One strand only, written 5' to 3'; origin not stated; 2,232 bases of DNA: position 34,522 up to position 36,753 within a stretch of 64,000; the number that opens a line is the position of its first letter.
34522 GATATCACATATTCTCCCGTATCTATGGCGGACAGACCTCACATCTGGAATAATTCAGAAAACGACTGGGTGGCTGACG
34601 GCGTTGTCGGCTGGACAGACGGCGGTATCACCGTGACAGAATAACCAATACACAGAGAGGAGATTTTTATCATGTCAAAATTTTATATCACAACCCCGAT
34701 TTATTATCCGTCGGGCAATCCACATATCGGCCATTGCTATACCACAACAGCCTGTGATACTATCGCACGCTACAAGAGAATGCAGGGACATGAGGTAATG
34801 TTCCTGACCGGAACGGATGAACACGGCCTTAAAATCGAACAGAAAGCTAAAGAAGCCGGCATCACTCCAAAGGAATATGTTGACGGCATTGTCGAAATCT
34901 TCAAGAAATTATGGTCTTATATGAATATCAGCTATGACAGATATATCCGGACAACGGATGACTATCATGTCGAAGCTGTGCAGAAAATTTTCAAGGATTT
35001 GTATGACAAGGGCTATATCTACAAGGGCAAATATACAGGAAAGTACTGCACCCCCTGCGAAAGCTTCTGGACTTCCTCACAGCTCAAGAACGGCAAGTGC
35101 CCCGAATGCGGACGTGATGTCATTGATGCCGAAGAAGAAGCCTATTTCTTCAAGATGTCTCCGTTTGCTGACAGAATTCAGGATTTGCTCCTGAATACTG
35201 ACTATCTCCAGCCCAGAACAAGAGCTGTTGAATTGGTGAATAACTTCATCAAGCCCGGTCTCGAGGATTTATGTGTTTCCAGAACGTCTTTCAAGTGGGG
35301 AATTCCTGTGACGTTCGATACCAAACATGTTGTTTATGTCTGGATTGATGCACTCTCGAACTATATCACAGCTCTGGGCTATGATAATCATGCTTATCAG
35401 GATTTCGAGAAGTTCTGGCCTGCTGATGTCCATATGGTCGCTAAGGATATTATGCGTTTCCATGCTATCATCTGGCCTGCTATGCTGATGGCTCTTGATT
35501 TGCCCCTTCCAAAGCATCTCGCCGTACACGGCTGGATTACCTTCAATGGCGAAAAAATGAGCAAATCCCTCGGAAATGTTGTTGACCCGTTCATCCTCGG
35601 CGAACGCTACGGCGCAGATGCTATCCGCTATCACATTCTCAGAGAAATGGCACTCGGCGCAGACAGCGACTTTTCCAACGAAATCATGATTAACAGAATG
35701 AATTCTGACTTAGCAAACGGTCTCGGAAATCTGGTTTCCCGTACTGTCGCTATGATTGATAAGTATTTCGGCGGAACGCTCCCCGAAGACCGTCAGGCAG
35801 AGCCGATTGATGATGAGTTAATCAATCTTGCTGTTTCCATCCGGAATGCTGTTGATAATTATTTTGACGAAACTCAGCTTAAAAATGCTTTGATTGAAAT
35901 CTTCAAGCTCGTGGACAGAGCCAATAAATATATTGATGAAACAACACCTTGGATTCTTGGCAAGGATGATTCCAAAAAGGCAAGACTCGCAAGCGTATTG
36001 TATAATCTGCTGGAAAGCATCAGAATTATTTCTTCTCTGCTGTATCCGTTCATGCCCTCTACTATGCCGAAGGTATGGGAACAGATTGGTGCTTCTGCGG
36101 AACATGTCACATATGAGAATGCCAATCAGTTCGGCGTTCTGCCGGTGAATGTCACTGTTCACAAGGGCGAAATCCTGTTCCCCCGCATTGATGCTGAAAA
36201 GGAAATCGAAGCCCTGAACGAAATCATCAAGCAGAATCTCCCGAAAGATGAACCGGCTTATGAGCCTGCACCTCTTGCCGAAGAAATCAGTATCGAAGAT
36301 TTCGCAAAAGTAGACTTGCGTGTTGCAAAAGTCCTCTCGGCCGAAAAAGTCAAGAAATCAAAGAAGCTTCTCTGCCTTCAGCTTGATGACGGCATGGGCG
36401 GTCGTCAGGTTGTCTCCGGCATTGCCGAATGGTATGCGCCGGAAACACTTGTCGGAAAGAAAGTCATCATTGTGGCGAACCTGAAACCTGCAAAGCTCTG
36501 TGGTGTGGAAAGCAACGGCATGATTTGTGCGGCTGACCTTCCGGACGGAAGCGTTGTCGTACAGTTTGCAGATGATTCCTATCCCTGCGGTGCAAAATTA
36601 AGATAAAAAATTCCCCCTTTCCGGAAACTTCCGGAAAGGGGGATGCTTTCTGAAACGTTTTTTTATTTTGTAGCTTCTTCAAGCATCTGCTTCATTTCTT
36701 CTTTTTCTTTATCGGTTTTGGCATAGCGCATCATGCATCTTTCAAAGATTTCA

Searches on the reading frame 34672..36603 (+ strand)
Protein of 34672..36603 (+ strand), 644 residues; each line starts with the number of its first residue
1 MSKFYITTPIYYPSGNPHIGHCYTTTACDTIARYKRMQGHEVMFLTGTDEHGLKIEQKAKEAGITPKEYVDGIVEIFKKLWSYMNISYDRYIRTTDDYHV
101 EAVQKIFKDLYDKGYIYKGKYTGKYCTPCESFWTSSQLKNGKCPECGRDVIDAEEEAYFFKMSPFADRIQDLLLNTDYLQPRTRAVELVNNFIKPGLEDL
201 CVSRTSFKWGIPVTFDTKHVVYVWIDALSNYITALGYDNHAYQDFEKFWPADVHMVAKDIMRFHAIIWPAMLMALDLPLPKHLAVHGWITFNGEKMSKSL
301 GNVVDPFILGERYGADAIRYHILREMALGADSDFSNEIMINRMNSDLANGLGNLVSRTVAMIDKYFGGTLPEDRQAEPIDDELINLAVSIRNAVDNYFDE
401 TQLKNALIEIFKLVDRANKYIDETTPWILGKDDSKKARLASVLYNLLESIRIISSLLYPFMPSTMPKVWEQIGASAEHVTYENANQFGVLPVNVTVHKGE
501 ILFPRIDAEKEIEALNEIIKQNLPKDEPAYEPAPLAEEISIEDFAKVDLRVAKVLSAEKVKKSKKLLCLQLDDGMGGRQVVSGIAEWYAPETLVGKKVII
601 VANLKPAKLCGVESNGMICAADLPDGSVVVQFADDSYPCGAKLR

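Call 58: search_protein_families(library=pfam, proteins=[window:34672-36603:+], max_evalue=0.0001)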
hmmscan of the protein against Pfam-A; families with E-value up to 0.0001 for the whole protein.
window:34672-36603:+ (644 aa): 6 families
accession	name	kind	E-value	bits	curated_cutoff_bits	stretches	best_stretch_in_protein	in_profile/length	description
PF09334.17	tRNA-synt_1g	-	1.7e-111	373.2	20.1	2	154-358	180-390/391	tRNA synthetases class I (M)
PF00133.28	tRNA-synt_1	-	1.1e-39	136.9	22.7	2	3-214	24-244/414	tRNA synthetases class I (I, L, M and V)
PF01588.26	tRNA_bind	-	1.7e-27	95.8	27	1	549-641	1-95/96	Putative tRNA binding domain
PF01406.26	tRNA-synt_1e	-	1.1e-14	55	27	1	15-121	21-126/301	tRNA synthetases class I (C) catalytic domain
PF19303.5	Anticodon_3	-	2.3e-09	37.7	23.5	1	371-511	2-140/152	Anticodon binding domain of methionyl tRNA ligase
PF08264.19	Anticodon_1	-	3.2e-09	37.3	25.1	1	389-527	10-107/148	Anticodon-binding domain of tRNA ligase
